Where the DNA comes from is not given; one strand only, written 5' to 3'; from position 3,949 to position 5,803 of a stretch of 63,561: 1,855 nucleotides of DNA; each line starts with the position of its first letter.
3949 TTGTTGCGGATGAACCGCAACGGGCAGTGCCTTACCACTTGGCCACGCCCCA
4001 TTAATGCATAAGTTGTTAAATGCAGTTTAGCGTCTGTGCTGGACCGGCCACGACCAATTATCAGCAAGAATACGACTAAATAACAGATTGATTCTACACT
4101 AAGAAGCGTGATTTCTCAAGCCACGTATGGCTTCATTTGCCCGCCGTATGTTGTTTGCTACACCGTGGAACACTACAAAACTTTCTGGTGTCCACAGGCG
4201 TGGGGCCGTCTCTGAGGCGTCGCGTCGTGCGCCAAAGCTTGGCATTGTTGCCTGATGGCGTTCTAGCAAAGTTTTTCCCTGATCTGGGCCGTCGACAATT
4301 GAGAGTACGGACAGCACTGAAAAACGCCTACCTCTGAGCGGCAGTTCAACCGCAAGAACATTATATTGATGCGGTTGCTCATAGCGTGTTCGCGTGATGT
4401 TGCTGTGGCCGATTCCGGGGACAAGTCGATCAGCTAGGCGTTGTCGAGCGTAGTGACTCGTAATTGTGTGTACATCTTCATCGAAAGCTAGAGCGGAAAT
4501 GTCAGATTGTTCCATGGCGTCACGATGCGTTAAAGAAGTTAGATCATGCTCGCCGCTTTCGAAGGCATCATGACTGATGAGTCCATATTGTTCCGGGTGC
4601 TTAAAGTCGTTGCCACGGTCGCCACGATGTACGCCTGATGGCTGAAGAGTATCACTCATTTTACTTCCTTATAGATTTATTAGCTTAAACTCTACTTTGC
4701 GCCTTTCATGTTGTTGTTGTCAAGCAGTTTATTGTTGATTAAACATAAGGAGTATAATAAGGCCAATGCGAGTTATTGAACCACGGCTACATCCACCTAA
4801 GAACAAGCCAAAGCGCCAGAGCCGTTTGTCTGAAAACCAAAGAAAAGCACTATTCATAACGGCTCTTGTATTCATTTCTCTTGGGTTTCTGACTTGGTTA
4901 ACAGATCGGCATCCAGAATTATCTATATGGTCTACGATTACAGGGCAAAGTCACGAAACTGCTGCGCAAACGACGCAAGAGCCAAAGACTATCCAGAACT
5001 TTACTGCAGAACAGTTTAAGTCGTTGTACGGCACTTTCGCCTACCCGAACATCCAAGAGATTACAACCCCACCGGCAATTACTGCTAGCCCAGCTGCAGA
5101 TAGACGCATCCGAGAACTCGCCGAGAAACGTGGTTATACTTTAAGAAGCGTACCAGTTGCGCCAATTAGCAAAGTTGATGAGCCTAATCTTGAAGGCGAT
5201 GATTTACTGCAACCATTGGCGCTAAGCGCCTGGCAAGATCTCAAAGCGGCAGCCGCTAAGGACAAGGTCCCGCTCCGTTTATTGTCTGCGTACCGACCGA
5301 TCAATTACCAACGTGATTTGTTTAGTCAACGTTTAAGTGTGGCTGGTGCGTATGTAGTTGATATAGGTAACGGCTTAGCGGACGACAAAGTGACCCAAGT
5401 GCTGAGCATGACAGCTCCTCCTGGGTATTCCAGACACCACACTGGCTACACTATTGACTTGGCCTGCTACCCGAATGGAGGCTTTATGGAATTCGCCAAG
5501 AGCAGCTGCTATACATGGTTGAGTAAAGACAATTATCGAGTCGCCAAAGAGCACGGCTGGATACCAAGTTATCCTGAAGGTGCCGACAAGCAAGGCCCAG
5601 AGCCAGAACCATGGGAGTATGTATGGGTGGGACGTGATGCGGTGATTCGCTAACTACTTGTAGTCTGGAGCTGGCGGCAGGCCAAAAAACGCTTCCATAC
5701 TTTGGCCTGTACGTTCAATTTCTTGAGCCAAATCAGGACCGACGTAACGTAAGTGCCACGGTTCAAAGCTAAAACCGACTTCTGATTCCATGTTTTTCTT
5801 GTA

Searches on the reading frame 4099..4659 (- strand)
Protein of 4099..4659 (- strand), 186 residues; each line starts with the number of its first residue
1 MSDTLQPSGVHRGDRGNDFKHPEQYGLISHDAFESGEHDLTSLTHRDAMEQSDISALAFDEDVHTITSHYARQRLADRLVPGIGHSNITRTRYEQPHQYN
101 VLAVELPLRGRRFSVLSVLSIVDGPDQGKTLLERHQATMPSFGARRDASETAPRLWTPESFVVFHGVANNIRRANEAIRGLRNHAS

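Call 10: search_protein_families(library=pfam, proteins=[window:4099-4659:-], max_evalue=0.01)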
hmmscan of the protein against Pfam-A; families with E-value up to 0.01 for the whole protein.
window:4099-4659:- (186 aa): 0 families

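Call 24: find_encoding_contigs(protein=window:4099-4659:-, flank=6000, max_places=10)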
Protein window:4099-4659:- (186 aa): 10 contigs read that carry it; 8 places shown.
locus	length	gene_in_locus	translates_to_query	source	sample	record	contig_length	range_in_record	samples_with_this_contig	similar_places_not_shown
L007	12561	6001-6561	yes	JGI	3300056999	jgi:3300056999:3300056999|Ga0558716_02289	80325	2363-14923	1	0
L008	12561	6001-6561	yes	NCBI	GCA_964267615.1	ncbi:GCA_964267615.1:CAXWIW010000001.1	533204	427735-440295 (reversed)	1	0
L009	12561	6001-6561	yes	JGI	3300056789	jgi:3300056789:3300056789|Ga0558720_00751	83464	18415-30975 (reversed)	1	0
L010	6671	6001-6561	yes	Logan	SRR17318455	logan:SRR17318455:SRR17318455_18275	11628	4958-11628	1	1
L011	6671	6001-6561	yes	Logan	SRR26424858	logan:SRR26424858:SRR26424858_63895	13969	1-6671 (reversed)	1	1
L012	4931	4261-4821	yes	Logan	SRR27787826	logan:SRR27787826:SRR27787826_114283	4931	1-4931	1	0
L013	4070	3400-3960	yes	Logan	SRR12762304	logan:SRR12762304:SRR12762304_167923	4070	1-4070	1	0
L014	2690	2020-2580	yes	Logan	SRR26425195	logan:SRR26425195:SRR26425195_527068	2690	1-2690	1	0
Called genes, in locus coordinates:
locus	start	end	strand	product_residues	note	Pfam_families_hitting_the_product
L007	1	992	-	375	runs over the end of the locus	PF01594:AI-2E_transport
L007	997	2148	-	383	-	PF13439:Glyco_transf_4, PF13579:Glyco_trans_4_4, PF00534:Glycos_transf_1, PF13692:Glyco_trans_1_4, PF13524:Glyco_trans_1_2 (weak)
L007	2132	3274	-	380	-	PF13439:Glyco_transf_4, PF13579:Glyco_trans_4_4, PF20706:GT4-conflict (weak), PF00534:Glycos_transf_1, PF13692:Glyco_trans_1_4, PF13524:Glyco_trans_1_2 (weak)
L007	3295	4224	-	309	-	PF00561:Abhydrolase_1 (faint)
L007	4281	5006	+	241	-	PF02557:VanY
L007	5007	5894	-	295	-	PF02557:VanY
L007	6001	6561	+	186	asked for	-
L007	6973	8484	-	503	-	PF00041:fn3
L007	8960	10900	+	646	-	PF00753:Lactamase_B, PF23023:Anti-Pycsar_Apyc1 (faint), PF12706:Lactamase_B_2 (weak), PF22505:RNase_J_b_CASP, PF07521:RMMBL (weak), PF17770:RNase_J_C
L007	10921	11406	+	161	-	-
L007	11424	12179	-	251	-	-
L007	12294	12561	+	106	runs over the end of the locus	-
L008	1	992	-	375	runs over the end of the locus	PF01594:AI-2E_transport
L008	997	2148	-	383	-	PF13439:Glyco_transf_4, PF13579:Glyco_trans_4_4, PF00534:Glycos_transf_1, PF13692:Glyco_trans_1_4, PF13524:Glyco_trans_1_2 (weak)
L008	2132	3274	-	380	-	PF13439:Glyco_transf_4, PF13579:Glyco_trans_4_4, PF20706:GT4-conflict (weak), PF00534:Glycos_transf_1, PF13692:Glyco_trans_1_4, PF13524:Glyco_trans_1_2 (weak)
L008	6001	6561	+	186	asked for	-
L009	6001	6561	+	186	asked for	-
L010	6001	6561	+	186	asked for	-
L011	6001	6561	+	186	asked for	-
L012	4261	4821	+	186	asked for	-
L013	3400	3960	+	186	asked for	-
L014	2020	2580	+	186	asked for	-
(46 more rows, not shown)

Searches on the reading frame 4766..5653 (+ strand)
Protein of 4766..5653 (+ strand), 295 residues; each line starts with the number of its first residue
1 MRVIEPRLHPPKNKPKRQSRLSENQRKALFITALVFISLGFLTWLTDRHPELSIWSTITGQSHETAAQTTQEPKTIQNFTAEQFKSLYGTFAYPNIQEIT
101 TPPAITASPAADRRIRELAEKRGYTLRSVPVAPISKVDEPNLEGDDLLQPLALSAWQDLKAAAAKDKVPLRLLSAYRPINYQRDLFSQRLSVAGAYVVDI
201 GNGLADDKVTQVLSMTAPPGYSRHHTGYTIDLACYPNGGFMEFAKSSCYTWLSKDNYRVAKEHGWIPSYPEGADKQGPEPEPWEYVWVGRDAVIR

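Call 10: search_protein_families(library=pfam, proteins=[window:4766-5653:+], max_evalue=0.01)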
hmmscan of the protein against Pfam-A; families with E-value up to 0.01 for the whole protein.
window:4766-5653:+ (295 aa): 1 family
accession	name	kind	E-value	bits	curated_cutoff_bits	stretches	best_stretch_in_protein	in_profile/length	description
PF02557.22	VanY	-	7.9e-22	77.9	25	1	148-289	4-131/132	D-alanyl-D-alanine carboxypeptidase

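Call 57: find_homologous_proteins(query=window:4766-5653:+, max_evalue=1e-30)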
Query window:4766-5653:+ (295 aa): 972 proteins with E <= 1e-30 among 3321 candidates; the best 120 are listed.
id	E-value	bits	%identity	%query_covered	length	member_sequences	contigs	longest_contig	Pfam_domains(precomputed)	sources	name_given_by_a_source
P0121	1.8e-199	679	100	100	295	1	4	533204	PF02557.23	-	-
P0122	5.1e-127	441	66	100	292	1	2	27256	PF02557.23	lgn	-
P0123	2.0e-123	429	64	100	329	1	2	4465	PF02557.23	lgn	-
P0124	1.3e-120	420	63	100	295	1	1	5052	PF02557.23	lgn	-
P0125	1.6e-115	403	64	99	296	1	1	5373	PF02557.23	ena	-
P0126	5.2e-114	398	60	99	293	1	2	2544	PF02557.23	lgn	-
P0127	4.9e-112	392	64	87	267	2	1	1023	PF02557.23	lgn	-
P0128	9.1e-111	388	65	88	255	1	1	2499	PF02557.23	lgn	-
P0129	1.9e-110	387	60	99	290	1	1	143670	PF02557.23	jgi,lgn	jgi:LAS superfamily LD-carboxypeptidase LdcB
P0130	1.2e-103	364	59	99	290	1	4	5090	PF02557.23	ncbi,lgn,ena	-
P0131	1.4e-98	348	57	99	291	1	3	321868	PF02557.23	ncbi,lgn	-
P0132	6.5e-98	345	54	100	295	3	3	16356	PF02557.23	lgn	-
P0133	1.1e-97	345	55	99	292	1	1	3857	PF02557.23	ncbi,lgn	-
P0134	1.3e-97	344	54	99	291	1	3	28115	PF02557.23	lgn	-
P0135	2.4e-95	337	54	100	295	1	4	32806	PF02557.23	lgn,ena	-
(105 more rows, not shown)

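Call 58: find_encoding_contigs(protein=P0122, flank=5000, max_places=3)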
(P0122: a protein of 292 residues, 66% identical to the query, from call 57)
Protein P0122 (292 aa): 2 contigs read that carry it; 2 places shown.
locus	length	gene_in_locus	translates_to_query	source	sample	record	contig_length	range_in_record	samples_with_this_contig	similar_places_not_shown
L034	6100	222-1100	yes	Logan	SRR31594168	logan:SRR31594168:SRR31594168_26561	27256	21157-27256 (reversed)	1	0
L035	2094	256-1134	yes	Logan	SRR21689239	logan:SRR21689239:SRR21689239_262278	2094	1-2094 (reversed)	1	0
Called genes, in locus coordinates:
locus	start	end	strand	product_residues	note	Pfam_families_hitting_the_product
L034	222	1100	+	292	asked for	PF02557:VanY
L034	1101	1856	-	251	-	PF02557:VanY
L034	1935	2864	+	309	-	PF00561:Abhydrolase_1 (weak)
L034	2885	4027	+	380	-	PF13439:Glyco_transf_4, PF13579:Glyco_trans_4_4, PF20706:GT4-conflict (weak), PF00534:Glycos_transf_1, PF13692:Glyco_trans_1_4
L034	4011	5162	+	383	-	PF13439:Glyco_transf_4, PF13477:Glyco_trans_4_2 (weak), PF13579:Glyco_trans_4_4, PF00534:Glycos_transf_1, PF13692:Glyco_trans_1_4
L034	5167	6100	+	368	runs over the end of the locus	PF01594:AI-2E_transport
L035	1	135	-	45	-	?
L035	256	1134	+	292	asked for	PF02557:VanY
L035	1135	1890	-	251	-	PF02557:VanY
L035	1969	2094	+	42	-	?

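Call 59: find_encoding_contigs(protein=P0129, flank=5000, max_places=3)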
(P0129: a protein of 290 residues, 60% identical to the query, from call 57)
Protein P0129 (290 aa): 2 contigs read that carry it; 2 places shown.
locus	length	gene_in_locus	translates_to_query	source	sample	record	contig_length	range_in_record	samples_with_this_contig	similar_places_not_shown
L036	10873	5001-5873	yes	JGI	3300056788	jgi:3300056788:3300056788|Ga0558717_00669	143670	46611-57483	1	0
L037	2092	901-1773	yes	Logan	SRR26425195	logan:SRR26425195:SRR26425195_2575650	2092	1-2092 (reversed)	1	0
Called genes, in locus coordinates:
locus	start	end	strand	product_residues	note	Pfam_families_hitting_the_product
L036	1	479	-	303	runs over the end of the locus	PF01381:HTH_3, PF02661:Fic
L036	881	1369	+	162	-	PF13091:PLDc_2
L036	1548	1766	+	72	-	PF04014:MazE_antitoxin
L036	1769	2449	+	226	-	PF00005:ABC_tran, PF02463:SMC_N (weak), PF13304:AAA_21 (faint)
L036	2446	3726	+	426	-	PF12704:MacB_PCD, PF02687:FtsX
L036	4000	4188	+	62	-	-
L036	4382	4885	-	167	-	-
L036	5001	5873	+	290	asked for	PF02557:VanY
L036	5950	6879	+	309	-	PF12146:Hydrolase_4 (weak), PF12697:Abhydrolase_6 (weak)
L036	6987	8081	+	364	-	PF13439:Glyco_transf_4, PF13579:Glyco_trans_4_4, PF20706:GT4-conflict (weak), PF00534:Glycos_transf_1, PF13692:Glyco_trans_1_4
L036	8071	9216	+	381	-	PF13477:Glyco_trans_4_2 (weak), PF13439:Glyco_transf_4, PF13579:Glyco_trans_4_4, PF00534:Glycos_transf_1, PF13692:Glyco_trans_1_4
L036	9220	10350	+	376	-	PF01594:AI-2E_transport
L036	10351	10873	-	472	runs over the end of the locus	PF01406:tRNA-synt_1e, PF01921:tRNA-synt_1f (faint), PF09334:tRNA-synt_1g (faint), PF00133:tRNA-synt_1 (weak), PF23493:CysS_C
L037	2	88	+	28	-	?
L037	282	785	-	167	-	-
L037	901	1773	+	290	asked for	PF02557:VanY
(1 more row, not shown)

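Call 60: find_encoding_contigs(protein=P0131, flank=5000, max_places=3)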
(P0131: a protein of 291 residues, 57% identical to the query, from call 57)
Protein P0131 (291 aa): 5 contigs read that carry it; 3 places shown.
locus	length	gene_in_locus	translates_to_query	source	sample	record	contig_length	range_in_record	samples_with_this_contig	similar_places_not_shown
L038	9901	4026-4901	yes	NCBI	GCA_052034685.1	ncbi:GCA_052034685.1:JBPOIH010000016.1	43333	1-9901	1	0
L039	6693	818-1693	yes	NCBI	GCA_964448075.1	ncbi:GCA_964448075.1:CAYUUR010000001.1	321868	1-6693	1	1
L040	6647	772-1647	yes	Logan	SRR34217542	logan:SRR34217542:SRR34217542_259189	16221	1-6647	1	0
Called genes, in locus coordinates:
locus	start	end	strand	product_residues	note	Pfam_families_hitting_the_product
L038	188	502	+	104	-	PF12599:DUF3768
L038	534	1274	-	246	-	PF13814:Replic_Relax (weak)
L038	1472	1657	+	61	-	-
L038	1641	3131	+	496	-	PF00239:Resolvase, PF07508:Recombinase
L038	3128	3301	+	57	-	-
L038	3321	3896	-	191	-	-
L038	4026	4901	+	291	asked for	PF02557:VanY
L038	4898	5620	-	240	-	PF02557:VanY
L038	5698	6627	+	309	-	PF00561:Abhydrolase_1 (weak)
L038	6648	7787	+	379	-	PF13439:Glyco_transf_4, PF13579:Glyco_trans_4_4, PF00534:Glycos_transf_1, PF13692:Glyco_trans_1_4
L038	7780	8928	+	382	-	PF13439:Glyco_transf_4, PF13579:Glyco_trans_4_4, PF20706:GT4-conflict, PF00534:Glycos_transf_1, PF13692:Glyco_trans_1_4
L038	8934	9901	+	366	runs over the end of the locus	PF01594:AI-2E_transport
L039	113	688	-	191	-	-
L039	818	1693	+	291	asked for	PF02557:VanY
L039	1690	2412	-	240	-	PF02557:VanY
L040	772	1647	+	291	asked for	PF02557:VanY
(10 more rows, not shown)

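Call 64: find_encoding_contigs(protein=P0125, flank=5000, max_places=3)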
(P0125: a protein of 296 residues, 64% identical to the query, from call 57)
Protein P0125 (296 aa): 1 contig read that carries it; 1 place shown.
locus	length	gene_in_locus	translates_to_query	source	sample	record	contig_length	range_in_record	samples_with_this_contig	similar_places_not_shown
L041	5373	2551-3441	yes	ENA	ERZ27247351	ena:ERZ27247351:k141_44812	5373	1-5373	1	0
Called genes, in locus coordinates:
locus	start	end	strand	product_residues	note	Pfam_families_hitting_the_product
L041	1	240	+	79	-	?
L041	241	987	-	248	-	PF00535:Glycos_transf_2, PF10111:Glyco_tranf_2_2, PF13641:Glyco_tranf_2_3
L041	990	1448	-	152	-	PF04138:GtrA_DPMS_TM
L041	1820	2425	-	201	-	-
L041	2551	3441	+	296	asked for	PF02557:VanY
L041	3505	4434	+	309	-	-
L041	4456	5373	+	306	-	?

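Call 65: find_encoding_contigs(protein=P0123, flank=5000, max_places=3)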
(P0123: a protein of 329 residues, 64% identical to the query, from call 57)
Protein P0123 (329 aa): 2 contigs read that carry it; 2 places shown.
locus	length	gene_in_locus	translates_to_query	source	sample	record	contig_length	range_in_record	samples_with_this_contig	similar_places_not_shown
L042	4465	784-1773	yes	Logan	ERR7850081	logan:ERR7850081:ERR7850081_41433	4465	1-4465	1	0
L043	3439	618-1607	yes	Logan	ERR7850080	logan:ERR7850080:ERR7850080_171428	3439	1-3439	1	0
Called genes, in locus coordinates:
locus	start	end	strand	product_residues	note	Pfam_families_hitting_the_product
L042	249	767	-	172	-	-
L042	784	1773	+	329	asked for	PF02557:VanY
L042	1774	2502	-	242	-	PF02557:VanY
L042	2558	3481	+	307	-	-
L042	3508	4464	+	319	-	?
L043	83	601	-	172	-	-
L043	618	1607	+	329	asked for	PF02557:VanY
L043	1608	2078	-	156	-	PF02557:VanY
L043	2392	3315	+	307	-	-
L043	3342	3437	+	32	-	?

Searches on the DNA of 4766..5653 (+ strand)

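Call 62: search_rna_families(source=L036, start=3800, end=4600, threshold=evalue, max_evalue=5)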
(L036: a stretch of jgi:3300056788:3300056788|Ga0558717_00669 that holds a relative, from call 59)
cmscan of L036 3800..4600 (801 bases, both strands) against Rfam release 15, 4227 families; matches with E-value up to 5: 2.
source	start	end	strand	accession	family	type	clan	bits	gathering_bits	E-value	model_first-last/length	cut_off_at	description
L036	4075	4146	-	RF00005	tRNA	Gene; tRNA;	CL00001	62.3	29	5e-13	1-71/71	no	tRNA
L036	4083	4099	+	RF04351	Plastid-psbl-rps4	Cis-reg;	-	15.1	68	4.1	9-25/53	no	Plastid-psbl-rps4 3UTR RNA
